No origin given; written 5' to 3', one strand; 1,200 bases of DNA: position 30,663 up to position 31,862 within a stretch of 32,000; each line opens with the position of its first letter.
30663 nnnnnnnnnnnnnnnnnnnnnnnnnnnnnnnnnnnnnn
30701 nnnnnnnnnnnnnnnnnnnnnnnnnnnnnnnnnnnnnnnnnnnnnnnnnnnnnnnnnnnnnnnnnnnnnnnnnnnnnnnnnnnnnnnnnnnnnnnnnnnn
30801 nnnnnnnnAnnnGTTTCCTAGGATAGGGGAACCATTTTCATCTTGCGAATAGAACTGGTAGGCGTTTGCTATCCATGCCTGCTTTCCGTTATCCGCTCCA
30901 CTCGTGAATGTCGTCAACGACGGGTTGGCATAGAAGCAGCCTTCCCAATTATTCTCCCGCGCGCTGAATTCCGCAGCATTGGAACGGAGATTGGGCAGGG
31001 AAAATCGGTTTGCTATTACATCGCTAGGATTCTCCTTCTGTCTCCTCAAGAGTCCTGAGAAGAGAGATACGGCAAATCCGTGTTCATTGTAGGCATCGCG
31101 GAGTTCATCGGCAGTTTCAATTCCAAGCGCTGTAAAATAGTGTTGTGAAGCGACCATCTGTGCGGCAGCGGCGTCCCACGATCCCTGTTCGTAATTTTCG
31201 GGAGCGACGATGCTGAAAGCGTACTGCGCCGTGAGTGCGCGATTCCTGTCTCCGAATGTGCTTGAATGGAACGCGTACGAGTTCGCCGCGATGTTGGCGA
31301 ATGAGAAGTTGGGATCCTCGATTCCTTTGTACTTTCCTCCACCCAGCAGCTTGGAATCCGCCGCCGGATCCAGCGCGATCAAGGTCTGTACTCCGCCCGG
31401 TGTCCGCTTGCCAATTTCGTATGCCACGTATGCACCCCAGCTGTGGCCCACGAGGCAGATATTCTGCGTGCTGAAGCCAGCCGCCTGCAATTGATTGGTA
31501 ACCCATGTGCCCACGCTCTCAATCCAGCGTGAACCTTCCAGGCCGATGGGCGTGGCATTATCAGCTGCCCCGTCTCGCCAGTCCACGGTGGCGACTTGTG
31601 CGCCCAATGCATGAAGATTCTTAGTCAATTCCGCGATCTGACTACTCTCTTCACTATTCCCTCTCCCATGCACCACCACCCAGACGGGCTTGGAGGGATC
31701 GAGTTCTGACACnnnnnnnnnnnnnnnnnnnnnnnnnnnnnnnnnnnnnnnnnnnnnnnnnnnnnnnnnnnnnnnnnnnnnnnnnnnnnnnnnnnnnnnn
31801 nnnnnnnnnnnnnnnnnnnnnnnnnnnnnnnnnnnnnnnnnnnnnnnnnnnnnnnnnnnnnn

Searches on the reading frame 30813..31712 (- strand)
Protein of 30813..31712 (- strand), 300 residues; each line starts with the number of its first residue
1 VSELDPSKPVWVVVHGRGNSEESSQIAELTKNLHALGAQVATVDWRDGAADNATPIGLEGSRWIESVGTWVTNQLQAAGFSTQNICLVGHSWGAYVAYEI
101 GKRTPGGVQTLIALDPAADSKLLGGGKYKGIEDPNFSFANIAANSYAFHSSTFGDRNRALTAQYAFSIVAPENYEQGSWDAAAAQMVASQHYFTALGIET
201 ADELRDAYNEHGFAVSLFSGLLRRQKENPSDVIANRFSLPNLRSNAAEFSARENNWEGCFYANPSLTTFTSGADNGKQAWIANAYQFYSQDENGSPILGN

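Call 57: find_related_loci(query=A4, collection=metagenome_contigs, flank=4000)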
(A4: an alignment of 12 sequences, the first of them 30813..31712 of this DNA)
Query A4 (300 aa) in metagenome_contigs; peptide patterns used: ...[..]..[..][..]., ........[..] (x = any residue, [..] = any of these).
91 stretches matched a pattern; 19 encode a relative of the query (tblastn E <= 1e-3); 19 distinct loci.
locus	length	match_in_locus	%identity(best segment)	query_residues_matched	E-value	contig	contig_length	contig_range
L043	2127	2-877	78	9-300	4e-171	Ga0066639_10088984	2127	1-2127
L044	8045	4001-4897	58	1-298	9e-117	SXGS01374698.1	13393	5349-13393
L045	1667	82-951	54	4-297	2e-105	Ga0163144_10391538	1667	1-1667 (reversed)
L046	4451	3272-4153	51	1-298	3e-98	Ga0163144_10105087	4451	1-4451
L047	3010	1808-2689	51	1-298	7e-100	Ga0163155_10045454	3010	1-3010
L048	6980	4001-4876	47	4-298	4e-85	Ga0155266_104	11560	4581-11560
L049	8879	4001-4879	46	1-299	4e-83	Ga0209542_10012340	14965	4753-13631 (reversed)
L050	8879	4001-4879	46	1-299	4e-83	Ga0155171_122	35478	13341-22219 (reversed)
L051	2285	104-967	45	1-294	4e-81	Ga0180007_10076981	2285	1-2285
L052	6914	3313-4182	44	1-297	1e-76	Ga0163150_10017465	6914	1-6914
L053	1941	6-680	42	67-297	2e-54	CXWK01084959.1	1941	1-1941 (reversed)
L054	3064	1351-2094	39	4-293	2e-52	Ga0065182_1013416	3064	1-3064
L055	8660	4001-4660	40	4-260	1e-51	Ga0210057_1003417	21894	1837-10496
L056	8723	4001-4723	41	4-248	2e-46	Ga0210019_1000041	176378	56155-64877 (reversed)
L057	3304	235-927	33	1-262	1e-38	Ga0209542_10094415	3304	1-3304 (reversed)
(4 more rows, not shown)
